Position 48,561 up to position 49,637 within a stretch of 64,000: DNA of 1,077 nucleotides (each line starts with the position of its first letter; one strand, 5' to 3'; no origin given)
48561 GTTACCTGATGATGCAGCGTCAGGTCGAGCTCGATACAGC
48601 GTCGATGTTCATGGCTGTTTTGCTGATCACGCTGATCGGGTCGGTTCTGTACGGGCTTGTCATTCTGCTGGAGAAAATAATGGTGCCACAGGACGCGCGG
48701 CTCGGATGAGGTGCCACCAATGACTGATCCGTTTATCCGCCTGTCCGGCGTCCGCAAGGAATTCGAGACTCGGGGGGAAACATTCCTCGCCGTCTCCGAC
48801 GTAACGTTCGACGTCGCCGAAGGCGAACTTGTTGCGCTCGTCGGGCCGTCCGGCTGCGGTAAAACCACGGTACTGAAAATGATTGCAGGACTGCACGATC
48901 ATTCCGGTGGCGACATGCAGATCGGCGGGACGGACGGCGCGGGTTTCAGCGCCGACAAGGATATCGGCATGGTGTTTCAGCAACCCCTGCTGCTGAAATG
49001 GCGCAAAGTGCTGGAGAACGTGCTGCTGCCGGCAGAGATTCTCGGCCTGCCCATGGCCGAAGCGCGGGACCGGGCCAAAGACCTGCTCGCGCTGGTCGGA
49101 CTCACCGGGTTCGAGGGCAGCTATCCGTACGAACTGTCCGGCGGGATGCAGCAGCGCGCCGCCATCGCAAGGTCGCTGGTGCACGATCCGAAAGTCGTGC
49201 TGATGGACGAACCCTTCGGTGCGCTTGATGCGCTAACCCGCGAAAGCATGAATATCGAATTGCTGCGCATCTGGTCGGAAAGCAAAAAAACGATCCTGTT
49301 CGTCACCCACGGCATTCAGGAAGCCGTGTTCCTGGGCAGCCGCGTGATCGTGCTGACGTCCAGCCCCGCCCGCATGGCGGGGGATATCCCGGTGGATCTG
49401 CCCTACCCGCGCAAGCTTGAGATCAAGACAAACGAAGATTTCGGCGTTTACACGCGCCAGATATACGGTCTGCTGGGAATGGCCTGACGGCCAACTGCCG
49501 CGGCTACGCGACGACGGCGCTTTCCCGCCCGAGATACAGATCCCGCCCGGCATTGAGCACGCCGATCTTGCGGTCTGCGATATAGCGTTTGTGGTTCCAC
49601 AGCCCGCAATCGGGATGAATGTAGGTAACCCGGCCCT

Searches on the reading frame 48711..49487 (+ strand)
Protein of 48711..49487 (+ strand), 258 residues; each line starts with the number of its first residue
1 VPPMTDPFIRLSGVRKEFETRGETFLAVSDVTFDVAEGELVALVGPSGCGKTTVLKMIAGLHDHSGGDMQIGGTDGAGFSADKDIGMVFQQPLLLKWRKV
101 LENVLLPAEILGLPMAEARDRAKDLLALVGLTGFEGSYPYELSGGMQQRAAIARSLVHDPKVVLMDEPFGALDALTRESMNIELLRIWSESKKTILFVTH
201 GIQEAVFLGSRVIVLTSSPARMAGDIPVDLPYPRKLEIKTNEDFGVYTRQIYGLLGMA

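Call 7: search_protein_families(library=pfam, proteins=[window:48711-49487:+])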
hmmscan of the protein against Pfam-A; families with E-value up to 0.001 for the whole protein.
window:48711-49487:+ (258 aa): 3 families
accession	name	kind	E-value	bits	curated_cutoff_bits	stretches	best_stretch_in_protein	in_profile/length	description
PF00005.33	ABC_tran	-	1.8e-32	113.2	25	1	29-169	2-136/137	ABC transporter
PF13304.12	AAA_21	-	5e-06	27.2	27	0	40-75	1-46/304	AAA domain, putative AbiEii toxin, Type IV TA system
PF13401.12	AAA_22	-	0.00025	21.8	27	1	40-190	7-109/130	AAA domain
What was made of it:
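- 48720..49487 (+): ABC importer ATPase (the ORF could also start at 48711). ABC_tran (call 7).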

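Call 8: search_protein_families(library=ncbifam, proteins=[window:48711-49487:+])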
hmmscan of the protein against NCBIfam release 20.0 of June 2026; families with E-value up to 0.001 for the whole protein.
window:48711-49487:+ (258 aa): 184 families (the best 25 are shown)
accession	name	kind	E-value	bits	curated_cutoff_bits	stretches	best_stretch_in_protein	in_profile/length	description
NF008421.0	PRK11248.1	equivalog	1.7e-60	204.7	357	1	26-229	15-216/255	taurine ABC transporter ATP-binding subunit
NF040729.1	ABC_ATP_SaoA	equivalog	1.8e-60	204.4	360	1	9-241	2-232/248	ABC transporter ATP-binding protein SaoA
TIGR01186.1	proV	subfamily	3e-55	187.8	326.6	1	26-216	7-204/363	betaine/proline/choline family ABC transporter ATP-binding protein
TIGR01184.1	ntrCD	subfamily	6.2e-53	179.7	291.8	1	29-236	2-210/230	nitrate ABC transporter ATP-binding protein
TIGR03265.1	PhnT2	equivalog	2.5e-51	175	457.7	1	7-217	3-210/353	putative 2-aminoethylphosphonate ABC transporter ATP-binding protein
NF008420.0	PRK11247.1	equivalog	5.2e-51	173.3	395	1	11-236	15-226/257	aliphatic sulfonates ABC transporter ATP-binding protein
TIGR00968.1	3a0106s01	subfamily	1.3e-50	172.1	342.75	1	23-217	11-206/237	sulfate ABC transporter ATP-binding protein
TIGR03415.1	ABC_choXWV_ATP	equivalog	1.9e-50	172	483.75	1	15-216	27-239/382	choline ABC transporter ATP-binding protein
NF006987.0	PRK09452.1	equivalog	3.1e-48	164.4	482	1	5-217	14-223/378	spermidine/putrescine ABC transporter ATP-binding protein PotA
NF008653.0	PRK11650.1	subfamily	1e-46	159.6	432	1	9-218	4-211/357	sn-glycerol-3-phosphate ABC transporter ATP-binding protein UgpC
NF008513.0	PRK11432.1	equivalog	2.1e-45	155.2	496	1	6-217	4-212/351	ferric ABC transporter ATP-binding protein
TIGR01187.1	potA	subfamily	3.2e-45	154.6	355.6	1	43-217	1-176/325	polyamine ABC transporter ATP-binding protein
NF043075.1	MMSYN1_0197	equivalog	8e-45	153.2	550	1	9-218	3-209/341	spermidine/putrescine ABC transporter ATP-binding protein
NF008105.0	PRK10851.1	equivalog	1.2e-43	149.2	502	1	27-217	17-212/362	sulfate/thiosulfate ABC transporter ATP-binding protein CysA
TIGR03258.1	PhnT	equivalog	6.6e-43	147.1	499.15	1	26-216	22-214/359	2-aminoethylphosphonate ABC transport system ATP-binding subunit PhnT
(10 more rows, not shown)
